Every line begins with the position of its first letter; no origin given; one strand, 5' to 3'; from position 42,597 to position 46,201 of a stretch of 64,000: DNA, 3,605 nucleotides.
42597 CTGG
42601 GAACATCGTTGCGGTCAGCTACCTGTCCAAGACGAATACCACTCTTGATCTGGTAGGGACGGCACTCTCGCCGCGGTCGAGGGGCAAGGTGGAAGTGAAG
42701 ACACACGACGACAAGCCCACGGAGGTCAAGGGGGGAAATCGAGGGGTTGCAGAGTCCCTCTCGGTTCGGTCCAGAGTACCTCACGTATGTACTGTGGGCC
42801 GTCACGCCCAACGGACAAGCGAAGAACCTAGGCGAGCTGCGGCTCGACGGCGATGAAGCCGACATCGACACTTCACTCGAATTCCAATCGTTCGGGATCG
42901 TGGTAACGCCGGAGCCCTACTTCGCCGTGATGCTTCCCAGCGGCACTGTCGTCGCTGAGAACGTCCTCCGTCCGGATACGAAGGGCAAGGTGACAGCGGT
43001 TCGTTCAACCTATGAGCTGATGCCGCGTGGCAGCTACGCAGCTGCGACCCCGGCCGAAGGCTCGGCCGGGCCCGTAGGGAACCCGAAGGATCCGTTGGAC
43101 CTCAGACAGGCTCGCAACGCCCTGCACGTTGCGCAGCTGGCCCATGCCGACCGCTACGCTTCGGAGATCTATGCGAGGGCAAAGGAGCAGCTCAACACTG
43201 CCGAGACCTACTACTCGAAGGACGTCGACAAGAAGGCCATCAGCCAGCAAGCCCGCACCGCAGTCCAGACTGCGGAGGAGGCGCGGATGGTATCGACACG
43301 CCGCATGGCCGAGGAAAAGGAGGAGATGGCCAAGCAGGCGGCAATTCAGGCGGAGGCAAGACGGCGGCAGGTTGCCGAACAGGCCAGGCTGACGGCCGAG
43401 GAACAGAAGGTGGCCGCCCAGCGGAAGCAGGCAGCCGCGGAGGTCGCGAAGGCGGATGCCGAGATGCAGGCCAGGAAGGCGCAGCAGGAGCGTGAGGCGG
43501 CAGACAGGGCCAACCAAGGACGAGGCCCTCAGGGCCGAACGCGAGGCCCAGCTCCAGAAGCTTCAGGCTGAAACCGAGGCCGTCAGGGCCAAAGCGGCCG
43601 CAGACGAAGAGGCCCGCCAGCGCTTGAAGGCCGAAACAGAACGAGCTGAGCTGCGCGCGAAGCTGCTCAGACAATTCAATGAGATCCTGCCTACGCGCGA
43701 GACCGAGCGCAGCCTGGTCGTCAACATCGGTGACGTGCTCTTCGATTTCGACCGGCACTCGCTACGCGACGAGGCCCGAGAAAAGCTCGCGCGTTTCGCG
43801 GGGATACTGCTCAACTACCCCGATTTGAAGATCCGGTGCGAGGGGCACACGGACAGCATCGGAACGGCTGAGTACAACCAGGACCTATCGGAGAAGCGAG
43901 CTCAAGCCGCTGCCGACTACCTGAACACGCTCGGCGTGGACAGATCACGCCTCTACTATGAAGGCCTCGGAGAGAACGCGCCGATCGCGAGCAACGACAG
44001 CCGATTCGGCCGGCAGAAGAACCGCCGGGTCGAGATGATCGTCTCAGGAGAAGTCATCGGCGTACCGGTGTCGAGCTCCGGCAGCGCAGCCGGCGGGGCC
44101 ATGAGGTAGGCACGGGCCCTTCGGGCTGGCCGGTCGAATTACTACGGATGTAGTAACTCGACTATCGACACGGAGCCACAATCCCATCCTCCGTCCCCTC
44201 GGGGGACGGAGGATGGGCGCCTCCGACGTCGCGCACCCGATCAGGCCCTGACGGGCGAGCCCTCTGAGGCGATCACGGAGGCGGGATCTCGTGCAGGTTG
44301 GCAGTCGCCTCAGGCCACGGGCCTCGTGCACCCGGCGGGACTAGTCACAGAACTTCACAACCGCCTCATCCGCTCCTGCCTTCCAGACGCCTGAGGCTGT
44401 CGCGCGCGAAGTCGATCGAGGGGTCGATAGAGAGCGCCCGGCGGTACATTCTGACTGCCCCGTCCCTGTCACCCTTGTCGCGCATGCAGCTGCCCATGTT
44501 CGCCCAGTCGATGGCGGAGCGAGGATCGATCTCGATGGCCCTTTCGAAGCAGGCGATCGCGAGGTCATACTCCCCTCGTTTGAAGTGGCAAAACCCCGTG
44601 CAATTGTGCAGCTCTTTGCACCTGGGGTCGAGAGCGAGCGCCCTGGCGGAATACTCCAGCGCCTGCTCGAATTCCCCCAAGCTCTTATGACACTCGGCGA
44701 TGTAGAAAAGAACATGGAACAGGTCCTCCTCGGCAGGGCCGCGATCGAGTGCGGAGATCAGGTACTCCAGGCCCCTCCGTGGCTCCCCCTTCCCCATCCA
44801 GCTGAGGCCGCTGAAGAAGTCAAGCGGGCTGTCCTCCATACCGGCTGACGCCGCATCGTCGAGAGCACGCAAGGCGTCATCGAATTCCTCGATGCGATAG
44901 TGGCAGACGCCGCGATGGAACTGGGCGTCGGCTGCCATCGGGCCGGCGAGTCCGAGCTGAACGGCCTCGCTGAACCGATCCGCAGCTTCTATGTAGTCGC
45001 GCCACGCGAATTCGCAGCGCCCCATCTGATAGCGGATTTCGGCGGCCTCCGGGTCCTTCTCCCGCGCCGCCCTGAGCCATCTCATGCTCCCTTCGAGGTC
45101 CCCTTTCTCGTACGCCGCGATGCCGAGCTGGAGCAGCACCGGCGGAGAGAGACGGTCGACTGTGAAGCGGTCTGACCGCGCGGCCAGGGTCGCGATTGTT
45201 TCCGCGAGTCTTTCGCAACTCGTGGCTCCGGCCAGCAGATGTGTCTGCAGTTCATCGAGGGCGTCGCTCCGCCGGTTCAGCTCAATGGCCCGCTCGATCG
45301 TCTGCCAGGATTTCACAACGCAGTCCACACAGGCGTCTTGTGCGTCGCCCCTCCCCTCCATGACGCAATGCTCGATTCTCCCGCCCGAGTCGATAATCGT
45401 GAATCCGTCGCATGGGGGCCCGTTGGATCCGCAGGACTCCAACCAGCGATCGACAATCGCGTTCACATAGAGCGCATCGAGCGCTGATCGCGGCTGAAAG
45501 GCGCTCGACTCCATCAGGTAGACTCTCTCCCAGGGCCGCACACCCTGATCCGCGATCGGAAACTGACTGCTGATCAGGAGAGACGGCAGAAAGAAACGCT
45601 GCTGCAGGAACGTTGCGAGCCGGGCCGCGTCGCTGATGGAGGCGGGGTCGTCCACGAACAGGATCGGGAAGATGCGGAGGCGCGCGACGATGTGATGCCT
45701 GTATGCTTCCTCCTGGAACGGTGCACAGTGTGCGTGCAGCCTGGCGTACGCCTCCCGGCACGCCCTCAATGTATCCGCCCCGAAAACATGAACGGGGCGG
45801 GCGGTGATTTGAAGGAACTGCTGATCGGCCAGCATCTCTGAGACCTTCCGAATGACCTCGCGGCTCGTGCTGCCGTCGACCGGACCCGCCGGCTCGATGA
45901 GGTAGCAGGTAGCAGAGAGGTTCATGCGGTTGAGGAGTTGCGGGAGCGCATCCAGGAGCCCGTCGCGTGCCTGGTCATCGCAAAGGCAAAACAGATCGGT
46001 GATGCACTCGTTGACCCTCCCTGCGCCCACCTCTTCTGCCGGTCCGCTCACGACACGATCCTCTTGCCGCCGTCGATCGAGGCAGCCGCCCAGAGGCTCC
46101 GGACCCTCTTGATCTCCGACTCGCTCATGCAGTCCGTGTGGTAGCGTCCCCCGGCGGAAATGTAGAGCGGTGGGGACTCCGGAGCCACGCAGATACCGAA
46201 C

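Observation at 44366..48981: Minus-strand trio: secreted M28 peptidase, then B12-binding radical SAM, then a TPR protein with novel N-domain (overlapping stop/start)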

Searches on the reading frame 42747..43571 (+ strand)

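Call 3: search_protein_families(library=pfam, proteins=[window:42747-43571:+], max_evalue=0.01)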
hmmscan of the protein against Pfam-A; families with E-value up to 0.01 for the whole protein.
window:42747-43571:+ (274 aa): 1 family
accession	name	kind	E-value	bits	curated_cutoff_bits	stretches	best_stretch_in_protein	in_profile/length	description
PF14346.11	DUF4398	-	0.0031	18.4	27.9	1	119-191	3-74/78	Domain of unknown function (DUF4398)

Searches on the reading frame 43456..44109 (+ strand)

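Call 3: search_protein_families(library=pfam, proteins=[window:43456-44109:+], max_evalue=0.01)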
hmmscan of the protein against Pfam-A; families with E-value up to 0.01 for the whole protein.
window:43456-44109:+ (217 aa): 1 family
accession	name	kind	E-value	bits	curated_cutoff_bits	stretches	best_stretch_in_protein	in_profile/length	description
PF00691.25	OmpA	-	2e-21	76.6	27.2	1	95-190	1-98/98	OmpA family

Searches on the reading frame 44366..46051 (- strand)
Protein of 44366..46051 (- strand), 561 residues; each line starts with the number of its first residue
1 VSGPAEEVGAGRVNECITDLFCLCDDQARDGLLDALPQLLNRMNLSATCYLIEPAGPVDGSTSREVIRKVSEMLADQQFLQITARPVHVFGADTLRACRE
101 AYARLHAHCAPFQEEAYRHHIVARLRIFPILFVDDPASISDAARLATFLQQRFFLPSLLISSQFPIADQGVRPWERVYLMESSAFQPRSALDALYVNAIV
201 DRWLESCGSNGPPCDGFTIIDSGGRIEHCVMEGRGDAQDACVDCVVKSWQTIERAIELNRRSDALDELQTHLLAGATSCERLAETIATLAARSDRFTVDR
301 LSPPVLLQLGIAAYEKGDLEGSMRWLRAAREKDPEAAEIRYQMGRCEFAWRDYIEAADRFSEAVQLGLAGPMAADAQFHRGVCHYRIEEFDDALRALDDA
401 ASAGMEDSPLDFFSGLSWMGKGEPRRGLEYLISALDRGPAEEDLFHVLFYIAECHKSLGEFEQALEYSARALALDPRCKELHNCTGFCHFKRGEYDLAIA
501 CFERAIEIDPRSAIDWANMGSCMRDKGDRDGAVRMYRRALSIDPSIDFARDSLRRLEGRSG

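Call 3: search_protein_families(library=pfam, proteins=[window:44366-46051:-], max_evalue=0.01)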
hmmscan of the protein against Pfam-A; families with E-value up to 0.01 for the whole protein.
window:44366-46051:- (561 aa): 22 families
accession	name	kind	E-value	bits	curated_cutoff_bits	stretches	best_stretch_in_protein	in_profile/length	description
PF07719.23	TPR_2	-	2e-30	102.8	27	3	480-511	2-33/34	Tetratricopeptide repeat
PF00515.34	TPR_1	-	4.8e-28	96.2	27.8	2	482-511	4-33/34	Tetratricopeptide repeat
PF13432.12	TPR_16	-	2.6e-19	69.7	32.7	2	458-512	10-64/65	Tetratricopeptide repeat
PF13414.12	TPR_11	-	4.7e-19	68.2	26.8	2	490-520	5-35/42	TPR repeat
PF13424.12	TPR_12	-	3.5e-17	62.8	30.1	1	484-543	8-75/77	Tetratricopeptide repeat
PF13428.12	TPR_14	-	1.1e-16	60.1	23.5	1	305-345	3-43/44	Tetratricopeptide repeat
PF13181.12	TPR_8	-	1.5e-16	59.5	25.7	1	488-510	10-32/34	Tetratricopeptide repeat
PF13174.12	TPR_6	-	1.9e-15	56.8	26.3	0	486-512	7-33/33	Tetratricopeptide repeat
PF14559.12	TPR_19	-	2.5e-12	47.3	25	1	459-516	5-61/68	Tetratricopeptide repeat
PF13176.12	TPR_7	-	6.3e-12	45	27.9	0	516-543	2-29/36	Tetratricopeptide repeat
PF13371.12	TPR_9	-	6.8e-10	39.3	35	1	454-513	4-63/73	Tetratricopeptide repeat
PF12895.13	ANAPC3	-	1.2e-09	38.7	27.2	1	448-504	26-81/82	Anaphase-promoting complex, cyclosome, subunit 3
PF13431.12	TPR_17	-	2.6e-09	37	24.4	0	501-528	1-28/34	Tetratricopeptide repeat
PF24575.1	TPR_Slam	-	9.2e-08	32.9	35.2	1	310-360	54-104/104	Surface lipoprotein assembly modifier, N-terminal TPR repeats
PF14853.12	Fis1_TPR_C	-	1.3e-07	32.1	25.3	0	447-480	3-36/53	Fis1 C-terminal tetratricopeptide repeat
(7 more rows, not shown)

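Call 4: search_protein_families(library=ncbifam, proteins=[window:44366-46051:-], max_evalue=0.01)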
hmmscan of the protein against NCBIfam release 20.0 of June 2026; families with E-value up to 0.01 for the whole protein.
window:44366-46051:- (561 aa): 19 families
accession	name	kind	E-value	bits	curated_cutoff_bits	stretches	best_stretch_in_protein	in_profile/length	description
NF040959.1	MamA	equivalog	1.1e-21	77.3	200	3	308-448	42-179/204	magnetosome protein MamA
TIGR02521.1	type_IV_pilW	equivalog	1.4e-16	60.7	154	1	415-556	38-178/234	type IV pilus biogenesis/stability protein PilW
TIGR02917.1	PEP_TPR_lipo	equivalog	9.1e-15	53.6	312.2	1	389-550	378-536/899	XrtA/PEP-CTERM system TPR-repeat protein PrsT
TIGR02552.1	LcrH_SycD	equivalog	1.2e-14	54.1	104.8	3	448-511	55-118/136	SycD/LcrH family type III secretion system chaperone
NF033762.1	social_mot_Tgl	equivalog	1.5e-11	44.1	225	2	456-540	42-127/252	social motility TPR repeat lipoprotein Tgl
NF047558.1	TPR_END_plus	domain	4.3e-11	42.6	32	0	449-481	3-35/56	TPR end-of-group domain-containing protein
NF047371.1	FlcA_CTERM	equivalog_domain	8e-09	34.5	300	1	332-409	433-508/646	periplasmic flagellar collar protein FlcA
TIGR00990.1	3a0801s09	subfamily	9.9e-09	34.4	757.25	0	482-545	334-400/615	mitochondrial import receptor subunit TOM70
NF047507.1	TPR_BatC_Lepto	exception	1.9e-07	30.8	175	1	456-553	42-136/214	TPR repeat-containing protein BatC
NF002725.1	PRK02603.1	equivalog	5.4e-07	29.8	143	1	414-494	41-121/173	photosystem I assembly protein Ycf3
NF033758.1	gliding_GltE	equivalog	5.3e-06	25.7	225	0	451-540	160-249/411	adventurous gliding motility TPR repeat lipoprotein GltE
NF008757.0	PRK11788.1-5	equivalog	1.1e-05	24.8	363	1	449-540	184-276/388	lipopolysaccharide assembly protein LapB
TIGR02795.1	tol_pal_ybgF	equivalog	3.6e-05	24.4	90.1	0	347-399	12-64/119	tol-pal system protein YbgF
NF033920.0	C39_PA2778_fam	equivalog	4e-05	23.2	150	0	476-543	187-254/255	PA2778 family cysteine peptidase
TIGR03302.1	OM_YfiO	subfamily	7.2e-05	22.4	81.4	1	334-398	30-94/239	outer membrane protein assembly factor BamD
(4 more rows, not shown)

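Call 36: predict_structure(alignment_id=A4)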
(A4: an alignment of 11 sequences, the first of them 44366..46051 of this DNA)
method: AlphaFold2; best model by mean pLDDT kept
length: 561 residues; sequences in the alignment: 11
mean_pLDDT: 76.7   pTM: 0.50
mean pLDDT of the five models: 76.7, 70.2, 70.1, 69.5, 65.4
residues with pLDDT >= 90: 210; 70-90: 178; 50-70: 71; < 50: 102
segments of 3 or more residues with pLDDT < 50: 1-15, 167-171, 203-215, 228-283, 289-296
pLDDT, mean of each block of 10 residues (from residue 1): 28 50 74 77 73 68 83 78 84 78 86 79 84 80 83 81 58 65 67 60 44 48 49 40 43 40 39 41 49 48 74 84 90 88 95 97 92 94 97 97 87 96 97 93 92 97 98 94 97 97 96 96 96 97 96 84 36
secondary structure, 60 per line:
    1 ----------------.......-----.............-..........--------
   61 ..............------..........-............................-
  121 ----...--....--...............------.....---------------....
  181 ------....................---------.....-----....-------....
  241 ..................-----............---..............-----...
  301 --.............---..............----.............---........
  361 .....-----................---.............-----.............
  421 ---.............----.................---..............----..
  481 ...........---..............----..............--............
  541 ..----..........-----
elements in order: E17-23 H29-41 E43-52 H61-74 E81-90 H92-119 E125-127 E130-133 H136-150 E157-161 E177-180 H187-206 E216-220 E226-229 H237-258 H264-275 H279-292 H303-315 H319-332 H337-349 H353-365 H371-386 H390-402 H408-420 H424-436 H441-457 H461-474 H479-491 H495-508 H513-526 H529-542 H547-556
